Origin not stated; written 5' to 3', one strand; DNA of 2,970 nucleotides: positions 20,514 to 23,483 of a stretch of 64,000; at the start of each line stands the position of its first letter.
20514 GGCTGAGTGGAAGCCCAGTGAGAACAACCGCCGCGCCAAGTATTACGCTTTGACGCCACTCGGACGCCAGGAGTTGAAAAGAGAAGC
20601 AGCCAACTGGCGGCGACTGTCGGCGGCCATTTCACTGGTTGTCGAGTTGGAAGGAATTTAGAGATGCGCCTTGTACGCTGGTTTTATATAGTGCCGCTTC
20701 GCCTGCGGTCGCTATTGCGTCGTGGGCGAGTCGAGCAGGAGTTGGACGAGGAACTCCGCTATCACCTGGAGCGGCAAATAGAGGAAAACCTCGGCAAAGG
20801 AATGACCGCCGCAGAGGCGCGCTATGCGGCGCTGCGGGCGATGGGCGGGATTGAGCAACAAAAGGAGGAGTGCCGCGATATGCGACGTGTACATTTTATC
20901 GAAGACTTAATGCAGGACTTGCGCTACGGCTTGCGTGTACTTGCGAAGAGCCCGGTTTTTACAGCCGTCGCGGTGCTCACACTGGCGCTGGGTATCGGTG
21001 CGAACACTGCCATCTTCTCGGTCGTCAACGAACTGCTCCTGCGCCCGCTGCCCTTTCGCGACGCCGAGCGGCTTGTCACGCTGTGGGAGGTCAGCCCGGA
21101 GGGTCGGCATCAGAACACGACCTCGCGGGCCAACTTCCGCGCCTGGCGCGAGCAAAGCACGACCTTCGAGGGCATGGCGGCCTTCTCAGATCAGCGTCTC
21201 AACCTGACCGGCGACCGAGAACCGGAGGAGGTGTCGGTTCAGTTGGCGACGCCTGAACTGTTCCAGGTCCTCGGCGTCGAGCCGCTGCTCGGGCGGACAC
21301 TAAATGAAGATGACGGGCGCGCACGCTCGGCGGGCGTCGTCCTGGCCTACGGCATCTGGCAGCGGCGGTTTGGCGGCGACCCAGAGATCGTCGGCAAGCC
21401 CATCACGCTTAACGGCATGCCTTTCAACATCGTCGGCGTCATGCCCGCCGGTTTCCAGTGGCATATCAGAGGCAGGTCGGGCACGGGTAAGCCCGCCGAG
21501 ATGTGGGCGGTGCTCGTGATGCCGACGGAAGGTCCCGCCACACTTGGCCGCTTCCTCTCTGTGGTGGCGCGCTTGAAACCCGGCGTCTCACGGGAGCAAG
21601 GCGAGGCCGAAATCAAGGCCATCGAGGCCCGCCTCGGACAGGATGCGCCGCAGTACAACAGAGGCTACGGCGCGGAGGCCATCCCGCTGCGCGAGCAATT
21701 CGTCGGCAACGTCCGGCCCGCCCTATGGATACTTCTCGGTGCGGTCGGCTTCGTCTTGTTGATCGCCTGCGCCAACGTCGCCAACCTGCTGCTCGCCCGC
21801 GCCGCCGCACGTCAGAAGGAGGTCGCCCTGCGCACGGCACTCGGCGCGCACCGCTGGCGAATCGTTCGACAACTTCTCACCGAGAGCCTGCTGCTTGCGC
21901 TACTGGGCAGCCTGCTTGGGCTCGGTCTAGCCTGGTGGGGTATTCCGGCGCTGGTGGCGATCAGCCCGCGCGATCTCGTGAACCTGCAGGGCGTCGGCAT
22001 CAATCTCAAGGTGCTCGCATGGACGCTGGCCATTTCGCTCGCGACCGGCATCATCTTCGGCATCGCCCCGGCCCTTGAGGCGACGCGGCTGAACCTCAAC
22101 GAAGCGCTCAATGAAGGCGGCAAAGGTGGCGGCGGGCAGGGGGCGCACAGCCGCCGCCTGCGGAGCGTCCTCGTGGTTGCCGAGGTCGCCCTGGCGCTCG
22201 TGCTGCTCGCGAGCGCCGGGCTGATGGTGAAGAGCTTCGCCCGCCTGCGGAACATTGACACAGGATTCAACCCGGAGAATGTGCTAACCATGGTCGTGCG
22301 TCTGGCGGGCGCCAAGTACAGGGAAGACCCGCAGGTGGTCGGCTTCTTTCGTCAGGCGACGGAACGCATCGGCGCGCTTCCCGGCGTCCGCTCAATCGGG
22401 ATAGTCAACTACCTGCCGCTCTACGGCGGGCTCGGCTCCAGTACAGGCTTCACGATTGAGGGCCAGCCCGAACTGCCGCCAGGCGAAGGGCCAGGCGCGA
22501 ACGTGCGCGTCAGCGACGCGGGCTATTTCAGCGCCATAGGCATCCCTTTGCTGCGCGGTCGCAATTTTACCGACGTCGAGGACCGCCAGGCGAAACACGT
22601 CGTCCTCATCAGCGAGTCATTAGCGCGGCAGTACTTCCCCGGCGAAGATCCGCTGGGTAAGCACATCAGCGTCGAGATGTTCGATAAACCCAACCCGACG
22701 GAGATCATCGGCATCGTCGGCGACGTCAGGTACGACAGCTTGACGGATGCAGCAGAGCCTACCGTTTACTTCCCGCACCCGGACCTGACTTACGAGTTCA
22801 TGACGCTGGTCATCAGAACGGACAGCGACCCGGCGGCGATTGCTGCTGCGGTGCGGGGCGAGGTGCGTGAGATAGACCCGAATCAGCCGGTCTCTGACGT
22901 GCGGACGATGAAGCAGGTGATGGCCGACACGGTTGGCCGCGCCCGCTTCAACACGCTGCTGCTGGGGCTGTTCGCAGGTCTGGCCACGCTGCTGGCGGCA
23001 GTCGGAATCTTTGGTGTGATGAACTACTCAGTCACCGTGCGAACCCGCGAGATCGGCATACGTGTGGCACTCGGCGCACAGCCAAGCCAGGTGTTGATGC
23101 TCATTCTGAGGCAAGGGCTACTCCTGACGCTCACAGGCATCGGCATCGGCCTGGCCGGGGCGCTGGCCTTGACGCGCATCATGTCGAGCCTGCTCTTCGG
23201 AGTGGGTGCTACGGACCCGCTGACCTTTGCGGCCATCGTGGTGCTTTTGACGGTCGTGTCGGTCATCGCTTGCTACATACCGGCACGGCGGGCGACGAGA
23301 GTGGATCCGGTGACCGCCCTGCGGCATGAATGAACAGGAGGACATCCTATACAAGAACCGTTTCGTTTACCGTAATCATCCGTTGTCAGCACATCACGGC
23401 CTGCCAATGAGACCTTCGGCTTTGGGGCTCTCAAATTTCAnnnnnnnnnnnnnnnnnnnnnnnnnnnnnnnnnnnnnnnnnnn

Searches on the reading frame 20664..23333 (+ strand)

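Call 7: search_protein_families(library=pfam, proteins=[window:20664-23333:+], max_evalue=0.001)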
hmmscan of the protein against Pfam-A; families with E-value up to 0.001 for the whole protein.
window:20664-23333:+ (889 aa): 2 families
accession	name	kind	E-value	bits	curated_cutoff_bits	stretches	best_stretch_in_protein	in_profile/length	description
PF12704.14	MacB_PCD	-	1.9e-45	156.2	27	2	100-319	1-206/207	MacB-like periplasmic core domain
PF02687.27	FtsX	-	4.2e-28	98.3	25.5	2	360-477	3-119/120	FtsX-like permease C-terminal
